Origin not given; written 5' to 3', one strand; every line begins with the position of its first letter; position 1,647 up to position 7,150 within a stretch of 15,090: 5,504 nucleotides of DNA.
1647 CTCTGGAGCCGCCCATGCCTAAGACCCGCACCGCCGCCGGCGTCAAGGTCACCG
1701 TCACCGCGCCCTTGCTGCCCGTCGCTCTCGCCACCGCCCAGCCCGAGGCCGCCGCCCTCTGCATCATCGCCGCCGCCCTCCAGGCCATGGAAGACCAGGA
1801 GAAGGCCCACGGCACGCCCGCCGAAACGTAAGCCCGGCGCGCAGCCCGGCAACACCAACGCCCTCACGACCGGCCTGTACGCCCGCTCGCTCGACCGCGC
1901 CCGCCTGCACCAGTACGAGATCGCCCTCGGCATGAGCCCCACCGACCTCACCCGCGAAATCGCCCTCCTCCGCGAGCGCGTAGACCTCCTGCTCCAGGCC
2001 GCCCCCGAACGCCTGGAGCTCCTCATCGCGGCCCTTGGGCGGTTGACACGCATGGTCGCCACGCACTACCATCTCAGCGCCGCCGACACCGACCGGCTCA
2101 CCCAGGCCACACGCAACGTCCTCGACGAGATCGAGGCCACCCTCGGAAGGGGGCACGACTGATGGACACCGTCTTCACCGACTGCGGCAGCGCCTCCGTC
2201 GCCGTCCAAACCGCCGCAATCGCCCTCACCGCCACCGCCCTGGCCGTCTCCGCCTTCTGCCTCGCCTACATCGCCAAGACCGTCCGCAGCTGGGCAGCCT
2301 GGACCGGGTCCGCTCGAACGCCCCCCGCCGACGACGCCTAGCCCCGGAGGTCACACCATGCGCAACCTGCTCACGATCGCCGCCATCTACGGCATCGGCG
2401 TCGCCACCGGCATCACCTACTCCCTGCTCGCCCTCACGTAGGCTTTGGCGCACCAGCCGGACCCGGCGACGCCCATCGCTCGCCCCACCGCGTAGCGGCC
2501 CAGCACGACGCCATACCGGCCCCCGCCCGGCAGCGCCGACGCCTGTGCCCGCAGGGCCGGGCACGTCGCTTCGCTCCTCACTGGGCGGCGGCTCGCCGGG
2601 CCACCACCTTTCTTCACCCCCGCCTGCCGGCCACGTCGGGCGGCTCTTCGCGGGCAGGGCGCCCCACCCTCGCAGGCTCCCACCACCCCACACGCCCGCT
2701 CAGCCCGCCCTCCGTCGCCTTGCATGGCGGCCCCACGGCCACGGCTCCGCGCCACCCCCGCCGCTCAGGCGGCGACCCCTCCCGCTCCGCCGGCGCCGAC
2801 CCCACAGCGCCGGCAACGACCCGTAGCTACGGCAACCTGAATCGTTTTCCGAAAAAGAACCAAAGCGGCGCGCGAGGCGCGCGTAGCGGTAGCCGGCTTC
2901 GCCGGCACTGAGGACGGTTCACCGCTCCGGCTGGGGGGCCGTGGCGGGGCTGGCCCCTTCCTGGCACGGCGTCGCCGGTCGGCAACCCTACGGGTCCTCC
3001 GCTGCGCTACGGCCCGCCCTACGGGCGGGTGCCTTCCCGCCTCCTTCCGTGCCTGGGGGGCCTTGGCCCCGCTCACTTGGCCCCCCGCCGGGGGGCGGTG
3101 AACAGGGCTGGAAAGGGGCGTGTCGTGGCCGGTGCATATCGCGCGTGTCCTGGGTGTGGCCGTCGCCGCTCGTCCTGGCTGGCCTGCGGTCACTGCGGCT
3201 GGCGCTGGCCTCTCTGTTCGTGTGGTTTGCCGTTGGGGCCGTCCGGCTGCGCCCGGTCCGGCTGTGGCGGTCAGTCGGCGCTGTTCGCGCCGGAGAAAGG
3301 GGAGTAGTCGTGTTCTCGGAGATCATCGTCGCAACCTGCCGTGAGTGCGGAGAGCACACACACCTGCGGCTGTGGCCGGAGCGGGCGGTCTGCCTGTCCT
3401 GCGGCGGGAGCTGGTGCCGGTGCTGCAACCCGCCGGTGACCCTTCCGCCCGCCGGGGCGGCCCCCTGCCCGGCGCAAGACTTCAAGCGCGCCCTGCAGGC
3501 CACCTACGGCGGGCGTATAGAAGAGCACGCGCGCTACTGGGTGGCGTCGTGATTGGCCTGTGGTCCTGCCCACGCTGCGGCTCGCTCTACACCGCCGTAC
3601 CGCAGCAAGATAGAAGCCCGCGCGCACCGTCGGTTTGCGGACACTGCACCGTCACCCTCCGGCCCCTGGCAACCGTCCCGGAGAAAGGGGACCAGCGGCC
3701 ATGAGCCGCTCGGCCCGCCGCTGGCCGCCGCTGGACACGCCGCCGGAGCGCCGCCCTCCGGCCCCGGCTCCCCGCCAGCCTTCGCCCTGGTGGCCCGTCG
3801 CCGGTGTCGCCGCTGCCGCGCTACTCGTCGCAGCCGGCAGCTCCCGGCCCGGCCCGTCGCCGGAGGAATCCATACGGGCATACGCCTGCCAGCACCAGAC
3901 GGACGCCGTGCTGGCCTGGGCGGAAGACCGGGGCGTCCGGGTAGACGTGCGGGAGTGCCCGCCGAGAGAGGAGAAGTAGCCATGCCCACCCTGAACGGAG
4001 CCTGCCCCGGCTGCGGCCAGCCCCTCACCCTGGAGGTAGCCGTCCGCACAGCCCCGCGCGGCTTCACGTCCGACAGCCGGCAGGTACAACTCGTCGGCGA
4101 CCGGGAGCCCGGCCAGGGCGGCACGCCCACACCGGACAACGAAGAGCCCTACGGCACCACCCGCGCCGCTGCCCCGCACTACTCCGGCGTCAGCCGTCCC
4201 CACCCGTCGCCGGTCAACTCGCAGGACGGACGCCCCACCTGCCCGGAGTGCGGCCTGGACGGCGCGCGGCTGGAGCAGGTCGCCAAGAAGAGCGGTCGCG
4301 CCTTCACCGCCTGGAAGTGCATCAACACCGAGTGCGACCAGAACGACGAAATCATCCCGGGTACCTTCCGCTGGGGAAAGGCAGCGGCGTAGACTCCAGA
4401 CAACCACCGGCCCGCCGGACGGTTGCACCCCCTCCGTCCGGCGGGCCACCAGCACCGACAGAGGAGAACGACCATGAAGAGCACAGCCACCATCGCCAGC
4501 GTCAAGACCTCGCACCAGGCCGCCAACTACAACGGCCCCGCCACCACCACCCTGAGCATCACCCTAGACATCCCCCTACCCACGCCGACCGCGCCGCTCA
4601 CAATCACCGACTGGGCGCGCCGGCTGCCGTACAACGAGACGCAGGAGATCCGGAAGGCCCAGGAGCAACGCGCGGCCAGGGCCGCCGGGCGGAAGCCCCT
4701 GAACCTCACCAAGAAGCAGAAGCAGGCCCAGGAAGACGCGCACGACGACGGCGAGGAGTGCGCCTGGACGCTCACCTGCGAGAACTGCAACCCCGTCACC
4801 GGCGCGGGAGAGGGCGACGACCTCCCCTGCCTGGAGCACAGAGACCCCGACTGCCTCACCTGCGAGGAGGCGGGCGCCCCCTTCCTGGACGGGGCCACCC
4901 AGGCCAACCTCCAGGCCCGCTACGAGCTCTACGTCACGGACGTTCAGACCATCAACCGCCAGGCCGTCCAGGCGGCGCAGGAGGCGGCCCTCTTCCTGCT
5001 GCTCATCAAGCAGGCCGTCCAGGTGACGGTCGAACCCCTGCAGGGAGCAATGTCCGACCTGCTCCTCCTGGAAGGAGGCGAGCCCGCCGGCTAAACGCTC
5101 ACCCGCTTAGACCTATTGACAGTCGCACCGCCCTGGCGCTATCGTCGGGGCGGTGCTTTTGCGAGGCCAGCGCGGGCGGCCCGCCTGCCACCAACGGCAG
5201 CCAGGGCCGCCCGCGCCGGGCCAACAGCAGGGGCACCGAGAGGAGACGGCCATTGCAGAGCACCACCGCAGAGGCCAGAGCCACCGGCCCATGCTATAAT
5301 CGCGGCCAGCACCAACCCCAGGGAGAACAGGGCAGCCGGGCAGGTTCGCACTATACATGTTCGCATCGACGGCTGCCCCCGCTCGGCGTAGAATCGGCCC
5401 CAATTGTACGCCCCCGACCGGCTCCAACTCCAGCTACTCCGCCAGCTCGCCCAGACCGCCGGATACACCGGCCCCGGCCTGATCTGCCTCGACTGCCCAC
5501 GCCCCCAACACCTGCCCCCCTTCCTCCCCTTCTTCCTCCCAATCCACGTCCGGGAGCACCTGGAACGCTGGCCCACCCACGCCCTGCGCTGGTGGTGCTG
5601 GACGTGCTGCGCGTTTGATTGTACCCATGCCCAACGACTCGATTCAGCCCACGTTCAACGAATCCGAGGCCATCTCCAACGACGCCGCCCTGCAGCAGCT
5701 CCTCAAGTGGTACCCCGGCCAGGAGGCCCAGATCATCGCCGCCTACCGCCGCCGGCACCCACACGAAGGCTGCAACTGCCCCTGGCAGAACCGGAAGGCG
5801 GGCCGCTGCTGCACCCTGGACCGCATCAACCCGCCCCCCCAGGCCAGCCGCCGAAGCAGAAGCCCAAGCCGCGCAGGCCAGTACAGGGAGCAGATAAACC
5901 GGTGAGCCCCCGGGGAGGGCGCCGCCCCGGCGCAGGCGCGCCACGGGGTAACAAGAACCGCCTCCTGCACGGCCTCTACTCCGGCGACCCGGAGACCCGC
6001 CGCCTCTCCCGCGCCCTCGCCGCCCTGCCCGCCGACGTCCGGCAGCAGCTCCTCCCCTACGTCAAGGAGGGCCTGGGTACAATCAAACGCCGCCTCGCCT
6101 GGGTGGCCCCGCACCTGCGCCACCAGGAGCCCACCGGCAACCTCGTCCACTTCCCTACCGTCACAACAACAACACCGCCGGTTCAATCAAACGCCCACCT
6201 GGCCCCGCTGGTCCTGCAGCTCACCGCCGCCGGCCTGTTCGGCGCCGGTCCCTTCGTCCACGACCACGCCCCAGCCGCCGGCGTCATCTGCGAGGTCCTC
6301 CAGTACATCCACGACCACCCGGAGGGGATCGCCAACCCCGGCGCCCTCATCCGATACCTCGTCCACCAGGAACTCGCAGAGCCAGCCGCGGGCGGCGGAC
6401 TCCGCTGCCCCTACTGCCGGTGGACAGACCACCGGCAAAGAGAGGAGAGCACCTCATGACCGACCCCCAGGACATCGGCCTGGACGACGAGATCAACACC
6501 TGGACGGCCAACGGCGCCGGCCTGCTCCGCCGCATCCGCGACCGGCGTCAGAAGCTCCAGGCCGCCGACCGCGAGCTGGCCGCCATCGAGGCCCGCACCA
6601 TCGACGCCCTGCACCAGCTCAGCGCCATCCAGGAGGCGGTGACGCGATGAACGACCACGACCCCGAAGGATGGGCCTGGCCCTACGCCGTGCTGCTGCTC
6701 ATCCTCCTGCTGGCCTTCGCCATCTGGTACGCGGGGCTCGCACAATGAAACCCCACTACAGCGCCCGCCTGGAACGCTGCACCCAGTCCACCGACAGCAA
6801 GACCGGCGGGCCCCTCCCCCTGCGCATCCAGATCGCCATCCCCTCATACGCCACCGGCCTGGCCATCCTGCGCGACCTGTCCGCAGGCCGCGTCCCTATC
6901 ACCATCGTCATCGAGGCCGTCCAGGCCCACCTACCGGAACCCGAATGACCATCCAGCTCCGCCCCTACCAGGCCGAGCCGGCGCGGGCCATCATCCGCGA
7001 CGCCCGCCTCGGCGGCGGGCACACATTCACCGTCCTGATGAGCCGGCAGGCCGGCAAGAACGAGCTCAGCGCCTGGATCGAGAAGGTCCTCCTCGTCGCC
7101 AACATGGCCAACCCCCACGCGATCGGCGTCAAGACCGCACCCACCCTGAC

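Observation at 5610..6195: AT-rich 17-bp motif in three copies around and inside the TerS-like gene, written in rare codons (pac site or operator candidate)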

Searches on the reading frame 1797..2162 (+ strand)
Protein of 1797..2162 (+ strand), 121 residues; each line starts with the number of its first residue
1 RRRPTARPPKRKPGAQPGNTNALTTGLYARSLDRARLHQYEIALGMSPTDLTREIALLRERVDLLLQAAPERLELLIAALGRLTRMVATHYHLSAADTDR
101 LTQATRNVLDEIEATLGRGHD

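Call 33: search_protein_families(library=pfam, proteins=[window:1797-2162:+], max_evalue=0.1)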
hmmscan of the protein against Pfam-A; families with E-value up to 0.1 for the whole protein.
window:1797-2162:+ (121 aa): 1 family
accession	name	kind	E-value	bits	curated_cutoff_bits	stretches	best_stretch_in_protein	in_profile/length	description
PF07716.20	bZIP_2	-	0.089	13.3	22.3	0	30-66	18-52/54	Basic region leucine zipper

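Call 34: search_protein_families(library=phrogs, proteins=[window:1797-2162:+], max_evalue=0.1)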
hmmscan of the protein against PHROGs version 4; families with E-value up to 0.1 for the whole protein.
window:1797-2162:+ (121 aa): 4 families
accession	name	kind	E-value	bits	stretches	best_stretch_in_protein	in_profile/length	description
phrog_19659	-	unknown function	0.0021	18.5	1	9-62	123-175/390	-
phrog_1889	-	head and packaging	0.0048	17.4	1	13-62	84-137/276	terminase small subunit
phrog_370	-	head and packaging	0.056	14.3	0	7-35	112-141/284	terminase small subunit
phrog_857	-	unknown function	0.093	12.9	0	54-108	262-316/468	-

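Call 41: search_dna_similar(query=window:1797-2162:+, collection=phages, mode=protein, max_evalue=1, max_rows=25)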
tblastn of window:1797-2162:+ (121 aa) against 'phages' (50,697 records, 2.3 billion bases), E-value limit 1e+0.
No match.

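Call 58: search_protein_families(library=ncbifam, proteins=[window:1797-2162:+], max_evalue=0.1)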
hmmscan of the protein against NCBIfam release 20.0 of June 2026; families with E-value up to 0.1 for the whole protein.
window:1797-2162:+ (121 aa): 1 family
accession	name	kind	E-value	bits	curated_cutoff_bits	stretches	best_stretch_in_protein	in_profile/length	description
NF040601.1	TerS_not_xtmA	equivalog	0.037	13.7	120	1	14-58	87-135/233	phage terminase small subunit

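Call 96: search_protein_families(library=padloc, proteins=[window:1797-2162:+], max_evalue=0.1)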
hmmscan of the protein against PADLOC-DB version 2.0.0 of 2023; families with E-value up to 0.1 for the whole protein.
window:1797-2162:+ (121 aa): 0 families

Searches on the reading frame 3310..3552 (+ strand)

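Call 33: search_protein_families(library=pfam, proteins=[window:3310-3552:+], max_evalue=0.1)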
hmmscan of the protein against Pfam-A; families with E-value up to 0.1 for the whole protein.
window:3310-3552:+ (80 aa): 1 family
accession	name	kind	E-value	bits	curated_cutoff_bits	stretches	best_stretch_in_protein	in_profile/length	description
PF14803.11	Zn_ribbon_Nudix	-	0.024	15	25.6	1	10-32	3-29/34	Nudix N-terminal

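Call 34: search_protein_families(library=phrogs, proteins=[window:3310-3552:+], max_evalue=0.1)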
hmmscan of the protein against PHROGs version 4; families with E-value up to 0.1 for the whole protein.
window:3310-3552:+ (80 aa): 0 families

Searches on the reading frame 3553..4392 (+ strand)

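Call 33: search_protein_families(library=pfam, proteins=[window:3553-4392:+], max_evalue=0.1)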
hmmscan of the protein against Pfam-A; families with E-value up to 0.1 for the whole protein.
window:3553-4392:+ (279 aa): 1 family
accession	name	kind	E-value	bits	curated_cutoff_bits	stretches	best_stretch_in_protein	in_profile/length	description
PF13248.11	Zn_ribbon_3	-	0.084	12.8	27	0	224-236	13-25/26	zinc-ribbon domain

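Call 34: search_protein_families(library=phrogs, proteins=[window:3553-4392:+], max_evalue=0.1)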
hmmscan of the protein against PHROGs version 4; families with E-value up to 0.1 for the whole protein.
window:3553-4392:+ (279 aa): 2 families
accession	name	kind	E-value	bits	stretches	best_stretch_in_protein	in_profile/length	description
phrog_2622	-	unknown function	0.033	15.2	1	146-168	6-28/66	-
phrog_11872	-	unknown function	0.071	14.5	1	105-169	12-75/97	-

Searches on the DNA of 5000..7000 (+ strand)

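Call 13: search_dna_similar(query=window:5000-7000:+, collection=phages, mode=distant, max_rows=20)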
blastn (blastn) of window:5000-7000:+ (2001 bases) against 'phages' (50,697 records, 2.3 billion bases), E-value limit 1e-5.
No match.

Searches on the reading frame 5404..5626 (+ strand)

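Call 11: search_protein_families(library=pfam, proteins=[window:5404-5626:+], max_evalue=0.1)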
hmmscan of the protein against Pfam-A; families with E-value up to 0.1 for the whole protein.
window:5404-5626:+ (74 aa): 0 families

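Call 12: search_protein_families(library=phrogs, proteins=[window:5404-5626:+], max_evalue=0.1)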
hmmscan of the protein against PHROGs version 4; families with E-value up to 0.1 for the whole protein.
window:5404-5626:+ (74 aa): 0 families

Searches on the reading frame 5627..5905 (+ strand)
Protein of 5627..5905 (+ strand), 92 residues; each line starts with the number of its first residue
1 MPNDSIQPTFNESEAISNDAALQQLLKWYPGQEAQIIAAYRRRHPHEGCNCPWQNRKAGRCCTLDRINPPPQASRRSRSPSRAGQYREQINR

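Call 11: search_protein_families(library=pfam, proteins=[window:5627-5905:+], max_evalue=0.1)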
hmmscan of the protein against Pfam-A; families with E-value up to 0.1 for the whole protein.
window:5627-5905:+ (92 aa): 0 families

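Call 12: search_protein_families(library=phrogs, proteins=[window:5627-5905:+], max_evalue=0.1)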
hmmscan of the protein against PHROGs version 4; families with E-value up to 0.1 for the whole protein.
window:5627-5905:+ (92 aa): 0 families

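Call 58: search_protein_families(library=ncbifam, proteins=[window:5627-5905:+], max_evalue=0.1)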
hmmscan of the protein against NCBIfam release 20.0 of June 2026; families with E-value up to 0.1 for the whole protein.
window:5627-5905:+ (92 aa): 1 family
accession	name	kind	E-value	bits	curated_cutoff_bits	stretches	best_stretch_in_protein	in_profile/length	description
NF010260.0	PRK13706.1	equivalog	0.01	15.8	419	1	2-36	2-36/248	conjugal transfer pilus acetylase TraX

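Call 96: search_protein_families(library=padloc, proteins=[window:5627-5905:+], max_evalue=0.1)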
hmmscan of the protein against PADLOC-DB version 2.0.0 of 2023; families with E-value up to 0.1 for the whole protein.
window:5627-5905:+ (92 aa): 0 families

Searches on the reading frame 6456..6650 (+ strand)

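Call 11: search_protein_families(library=pfam, proteins=[window:6456-6650:+], max_evalue=0.1)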
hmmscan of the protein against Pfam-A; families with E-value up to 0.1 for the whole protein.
window:6456-6650:+ (64 aa): 0 families

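Call 12: search_protein_families(library=phrogs, proteins=[window:6456-6650:+], max_evalue=0.1)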
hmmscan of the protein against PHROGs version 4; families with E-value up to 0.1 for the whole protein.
window:6456-6650:+ (64 aa): 1 family
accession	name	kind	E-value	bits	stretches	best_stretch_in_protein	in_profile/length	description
phrog_266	-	unknown function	0.034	15.4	1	19-62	21-64/82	-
